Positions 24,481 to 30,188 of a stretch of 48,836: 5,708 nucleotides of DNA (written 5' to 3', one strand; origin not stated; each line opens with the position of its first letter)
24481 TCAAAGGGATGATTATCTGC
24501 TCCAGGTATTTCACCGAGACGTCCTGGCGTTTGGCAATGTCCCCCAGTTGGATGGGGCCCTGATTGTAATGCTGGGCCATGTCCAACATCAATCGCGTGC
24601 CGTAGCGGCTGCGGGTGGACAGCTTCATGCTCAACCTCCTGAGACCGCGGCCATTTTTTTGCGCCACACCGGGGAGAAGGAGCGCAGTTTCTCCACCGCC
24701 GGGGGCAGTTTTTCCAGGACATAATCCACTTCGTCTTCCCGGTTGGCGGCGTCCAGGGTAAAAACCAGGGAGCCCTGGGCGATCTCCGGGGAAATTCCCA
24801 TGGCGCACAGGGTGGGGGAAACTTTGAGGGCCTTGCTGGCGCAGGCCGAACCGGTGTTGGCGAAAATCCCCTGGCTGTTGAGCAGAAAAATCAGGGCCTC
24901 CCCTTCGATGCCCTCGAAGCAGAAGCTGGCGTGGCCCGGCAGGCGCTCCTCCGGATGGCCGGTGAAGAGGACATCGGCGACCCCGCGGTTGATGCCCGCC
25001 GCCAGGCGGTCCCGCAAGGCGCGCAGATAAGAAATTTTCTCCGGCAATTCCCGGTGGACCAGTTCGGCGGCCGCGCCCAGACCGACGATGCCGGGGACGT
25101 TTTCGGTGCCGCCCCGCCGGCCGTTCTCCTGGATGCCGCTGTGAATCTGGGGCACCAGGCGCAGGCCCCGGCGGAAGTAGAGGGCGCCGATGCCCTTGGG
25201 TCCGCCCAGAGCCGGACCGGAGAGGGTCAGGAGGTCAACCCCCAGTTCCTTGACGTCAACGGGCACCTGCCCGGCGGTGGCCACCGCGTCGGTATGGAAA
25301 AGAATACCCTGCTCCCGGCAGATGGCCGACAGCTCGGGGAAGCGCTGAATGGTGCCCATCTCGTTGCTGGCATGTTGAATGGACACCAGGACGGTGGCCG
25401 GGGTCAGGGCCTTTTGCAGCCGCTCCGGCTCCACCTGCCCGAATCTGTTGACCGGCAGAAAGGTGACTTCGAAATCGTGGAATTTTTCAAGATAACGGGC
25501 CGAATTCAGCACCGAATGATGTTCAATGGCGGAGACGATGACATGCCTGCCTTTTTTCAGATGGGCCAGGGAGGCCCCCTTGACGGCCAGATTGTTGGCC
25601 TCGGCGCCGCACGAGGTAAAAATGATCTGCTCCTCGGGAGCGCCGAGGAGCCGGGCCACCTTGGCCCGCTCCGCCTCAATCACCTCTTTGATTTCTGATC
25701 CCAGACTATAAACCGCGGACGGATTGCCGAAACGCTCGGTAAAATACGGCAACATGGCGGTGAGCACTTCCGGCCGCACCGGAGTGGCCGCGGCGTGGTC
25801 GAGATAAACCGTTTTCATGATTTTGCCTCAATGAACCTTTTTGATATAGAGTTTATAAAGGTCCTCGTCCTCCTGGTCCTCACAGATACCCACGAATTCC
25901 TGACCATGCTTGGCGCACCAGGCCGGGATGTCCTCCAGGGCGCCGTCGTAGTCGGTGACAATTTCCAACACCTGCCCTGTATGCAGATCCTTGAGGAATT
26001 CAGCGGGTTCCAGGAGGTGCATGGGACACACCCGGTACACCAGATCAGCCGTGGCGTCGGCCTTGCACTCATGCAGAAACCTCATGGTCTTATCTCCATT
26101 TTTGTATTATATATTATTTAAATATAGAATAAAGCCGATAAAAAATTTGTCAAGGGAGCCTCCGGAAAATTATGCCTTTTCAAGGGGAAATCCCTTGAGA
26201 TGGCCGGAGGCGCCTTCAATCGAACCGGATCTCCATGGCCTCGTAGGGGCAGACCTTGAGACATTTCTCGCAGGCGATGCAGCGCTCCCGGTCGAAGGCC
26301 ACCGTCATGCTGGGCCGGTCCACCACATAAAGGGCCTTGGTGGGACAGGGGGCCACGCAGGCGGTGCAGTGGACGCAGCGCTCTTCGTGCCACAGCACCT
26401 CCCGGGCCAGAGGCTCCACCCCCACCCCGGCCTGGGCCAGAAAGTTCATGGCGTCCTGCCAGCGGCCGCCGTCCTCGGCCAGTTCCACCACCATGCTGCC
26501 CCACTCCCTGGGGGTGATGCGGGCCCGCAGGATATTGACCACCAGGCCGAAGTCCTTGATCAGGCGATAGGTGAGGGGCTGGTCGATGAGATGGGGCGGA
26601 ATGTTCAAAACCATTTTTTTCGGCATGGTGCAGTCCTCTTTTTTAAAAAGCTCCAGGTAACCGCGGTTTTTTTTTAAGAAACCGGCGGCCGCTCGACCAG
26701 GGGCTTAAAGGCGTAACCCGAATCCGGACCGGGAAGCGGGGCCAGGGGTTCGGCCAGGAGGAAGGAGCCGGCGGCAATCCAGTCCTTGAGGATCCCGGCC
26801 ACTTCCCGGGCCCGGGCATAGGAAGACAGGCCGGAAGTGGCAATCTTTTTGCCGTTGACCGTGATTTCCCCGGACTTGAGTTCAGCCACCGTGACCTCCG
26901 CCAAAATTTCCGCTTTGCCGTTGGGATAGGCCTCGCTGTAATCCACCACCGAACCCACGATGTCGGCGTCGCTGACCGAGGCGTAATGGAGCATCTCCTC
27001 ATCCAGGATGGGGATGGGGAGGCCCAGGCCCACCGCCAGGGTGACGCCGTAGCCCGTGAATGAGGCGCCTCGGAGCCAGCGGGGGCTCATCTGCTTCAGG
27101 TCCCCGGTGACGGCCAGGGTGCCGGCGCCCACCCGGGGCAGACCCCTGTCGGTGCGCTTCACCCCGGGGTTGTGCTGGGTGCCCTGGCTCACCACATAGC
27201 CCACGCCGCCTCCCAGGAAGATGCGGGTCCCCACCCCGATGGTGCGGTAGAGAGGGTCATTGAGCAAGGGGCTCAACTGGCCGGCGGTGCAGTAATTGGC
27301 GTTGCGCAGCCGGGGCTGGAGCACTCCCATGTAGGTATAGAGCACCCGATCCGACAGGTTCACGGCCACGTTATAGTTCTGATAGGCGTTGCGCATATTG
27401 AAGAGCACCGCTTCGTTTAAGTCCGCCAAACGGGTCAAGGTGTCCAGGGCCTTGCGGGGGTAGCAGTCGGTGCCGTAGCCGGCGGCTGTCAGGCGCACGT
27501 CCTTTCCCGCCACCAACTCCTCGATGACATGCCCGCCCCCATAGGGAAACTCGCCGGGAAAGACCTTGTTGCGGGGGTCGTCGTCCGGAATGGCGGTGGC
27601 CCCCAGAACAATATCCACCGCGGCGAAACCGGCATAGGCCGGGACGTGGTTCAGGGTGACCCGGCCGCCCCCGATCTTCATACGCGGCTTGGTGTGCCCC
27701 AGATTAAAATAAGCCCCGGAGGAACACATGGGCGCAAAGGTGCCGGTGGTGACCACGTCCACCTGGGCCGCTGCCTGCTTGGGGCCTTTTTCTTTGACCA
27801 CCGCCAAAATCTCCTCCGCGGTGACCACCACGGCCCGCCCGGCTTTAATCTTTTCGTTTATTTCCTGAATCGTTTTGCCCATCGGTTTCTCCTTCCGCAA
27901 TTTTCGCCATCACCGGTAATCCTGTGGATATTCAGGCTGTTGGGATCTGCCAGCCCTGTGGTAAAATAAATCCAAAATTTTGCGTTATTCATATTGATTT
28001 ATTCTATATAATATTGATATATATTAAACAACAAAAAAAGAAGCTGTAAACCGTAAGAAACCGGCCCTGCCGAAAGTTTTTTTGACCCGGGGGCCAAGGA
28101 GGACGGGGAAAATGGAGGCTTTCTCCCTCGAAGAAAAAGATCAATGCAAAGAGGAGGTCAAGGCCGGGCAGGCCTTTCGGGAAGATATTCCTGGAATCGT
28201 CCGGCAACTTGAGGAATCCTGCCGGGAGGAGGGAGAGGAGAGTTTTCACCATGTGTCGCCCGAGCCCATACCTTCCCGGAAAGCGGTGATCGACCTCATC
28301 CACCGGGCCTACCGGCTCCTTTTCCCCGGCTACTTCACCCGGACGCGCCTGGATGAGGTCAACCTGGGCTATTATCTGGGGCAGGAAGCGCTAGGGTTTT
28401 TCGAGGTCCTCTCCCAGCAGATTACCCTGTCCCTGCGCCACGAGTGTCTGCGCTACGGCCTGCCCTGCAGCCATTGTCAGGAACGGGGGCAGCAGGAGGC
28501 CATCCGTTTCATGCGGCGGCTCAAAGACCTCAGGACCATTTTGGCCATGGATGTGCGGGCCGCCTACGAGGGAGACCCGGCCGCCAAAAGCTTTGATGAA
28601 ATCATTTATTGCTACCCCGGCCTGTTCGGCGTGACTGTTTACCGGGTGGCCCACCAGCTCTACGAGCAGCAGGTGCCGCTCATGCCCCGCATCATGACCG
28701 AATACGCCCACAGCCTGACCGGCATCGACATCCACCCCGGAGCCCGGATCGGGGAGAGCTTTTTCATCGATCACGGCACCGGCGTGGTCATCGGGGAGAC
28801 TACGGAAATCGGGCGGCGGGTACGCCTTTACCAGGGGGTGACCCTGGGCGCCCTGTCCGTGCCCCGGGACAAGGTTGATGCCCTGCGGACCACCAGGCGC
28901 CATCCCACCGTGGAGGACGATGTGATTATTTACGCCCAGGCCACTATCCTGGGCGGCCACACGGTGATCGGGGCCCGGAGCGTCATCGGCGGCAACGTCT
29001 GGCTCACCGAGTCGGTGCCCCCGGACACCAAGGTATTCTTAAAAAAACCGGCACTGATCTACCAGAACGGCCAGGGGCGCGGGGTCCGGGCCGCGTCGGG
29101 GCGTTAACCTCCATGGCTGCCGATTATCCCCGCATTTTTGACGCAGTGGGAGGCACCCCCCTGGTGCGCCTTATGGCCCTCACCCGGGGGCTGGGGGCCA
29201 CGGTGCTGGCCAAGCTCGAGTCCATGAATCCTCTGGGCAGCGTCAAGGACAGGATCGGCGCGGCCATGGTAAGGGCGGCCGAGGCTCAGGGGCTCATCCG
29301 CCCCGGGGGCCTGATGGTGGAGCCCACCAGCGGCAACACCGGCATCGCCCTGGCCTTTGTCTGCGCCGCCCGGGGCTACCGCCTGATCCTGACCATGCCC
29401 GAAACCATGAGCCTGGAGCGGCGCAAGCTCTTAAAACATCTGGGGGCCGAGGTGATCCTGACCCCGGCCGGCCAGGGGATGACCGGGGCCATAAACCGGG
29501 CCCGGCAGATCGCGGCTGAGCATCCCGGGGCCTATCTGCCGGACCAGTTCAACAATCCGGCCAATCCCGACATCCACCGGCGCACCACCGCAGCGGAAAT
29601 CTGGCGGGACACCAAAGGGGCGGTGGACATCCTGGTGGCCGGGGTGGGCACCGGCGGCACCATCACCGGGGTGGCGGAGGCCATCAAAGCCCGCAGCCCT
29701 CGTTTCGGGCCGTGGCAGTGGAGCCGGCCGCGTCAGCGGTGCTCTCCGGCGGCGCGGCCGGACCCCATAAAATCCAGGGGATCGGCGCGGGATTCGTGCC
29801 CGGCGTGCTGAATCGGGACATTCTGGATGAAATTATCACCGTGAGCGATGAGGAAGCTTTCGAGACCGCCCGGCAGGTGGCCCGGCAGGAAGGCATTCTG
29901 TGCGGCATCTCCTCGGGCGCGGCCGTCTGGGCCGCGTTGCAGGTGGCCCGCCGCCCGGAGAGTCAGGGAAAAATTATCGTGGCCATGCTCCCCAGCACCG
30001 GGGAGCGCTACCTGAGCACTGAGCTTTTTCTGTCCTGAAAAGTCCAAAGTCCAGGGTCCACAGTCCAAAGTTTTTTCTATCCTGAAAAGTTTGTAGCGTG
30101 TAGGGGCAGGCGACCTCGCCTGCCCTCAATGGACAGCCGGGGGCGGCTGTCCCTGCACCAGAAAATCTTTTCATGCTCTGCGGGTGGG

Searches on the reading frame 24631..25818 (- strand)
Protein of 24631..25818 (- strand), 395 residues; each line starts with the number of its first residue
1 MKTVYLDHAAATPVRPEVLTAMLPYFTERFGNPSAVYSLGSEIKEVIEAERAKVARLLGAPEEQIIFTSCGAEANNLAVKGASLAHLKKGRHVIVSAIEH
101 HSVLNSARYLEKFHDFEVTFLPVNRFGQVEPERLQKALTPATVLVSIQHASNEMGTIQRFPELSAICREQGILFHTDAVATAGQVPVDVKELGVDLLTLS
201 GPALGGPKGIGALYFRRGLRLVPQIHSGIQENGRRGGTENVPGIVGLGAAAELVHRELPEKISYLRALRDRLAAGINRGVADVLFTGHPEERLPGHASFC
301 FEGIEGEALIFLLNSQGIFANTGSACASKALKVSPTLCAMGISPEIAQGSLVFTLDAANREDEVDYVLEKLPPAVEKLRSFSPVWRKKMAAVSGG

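Call 25: search_protein_families(library=pfam, proteins=[window:24631-25818:-], max_evalue=0.01)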
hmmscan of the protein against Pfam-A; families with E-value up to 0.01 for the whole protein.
window:24631-25818:- (395 aa): 5 families
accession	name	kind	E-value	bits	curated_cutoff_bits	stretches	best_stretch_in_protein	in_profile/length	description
PF00266.25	Aminotran_5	-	1.1e-77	262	21.5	1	4-366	1-370/371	Aminotransferase class-V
PF01212.27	Beta_elim_lyase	-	9.4e-10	38.7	27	1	52-178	39-169/288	Beta-eliminating lyase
PF01041.23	DegT_DnrJ_EryC1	-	4.9e-05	23.2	19.8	1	53-183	32-151/360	DegT/DnrJ/EryC1/StrS aminotransferase family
PF01053.26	Cys_Met_Meta_PP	-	0.00016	20.8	27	1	53-200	60-195/381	Cys/Met metabolism PLP-dependent enzyme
PF00202.27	Aminotran_3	-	0.0045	16.2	30.5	0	53-89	78-112/403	Aminotransferase class-III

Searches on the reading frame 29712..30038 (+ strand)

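Call 66: search_protein_families(library=pfam, proteins=[window:29712-30038:+], max_evalue=0.01)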
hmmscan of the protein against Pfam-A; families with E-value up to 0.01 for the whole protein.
window:29712-30038:+ (108 aa): 1 family
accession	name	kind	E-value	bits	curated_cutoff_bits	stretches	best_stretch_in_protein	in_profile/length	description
PF00291.31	PALP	-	2.8e-15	56.9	35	1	2-94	189-294/295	Pyridoxal-phosphate dependent enzyme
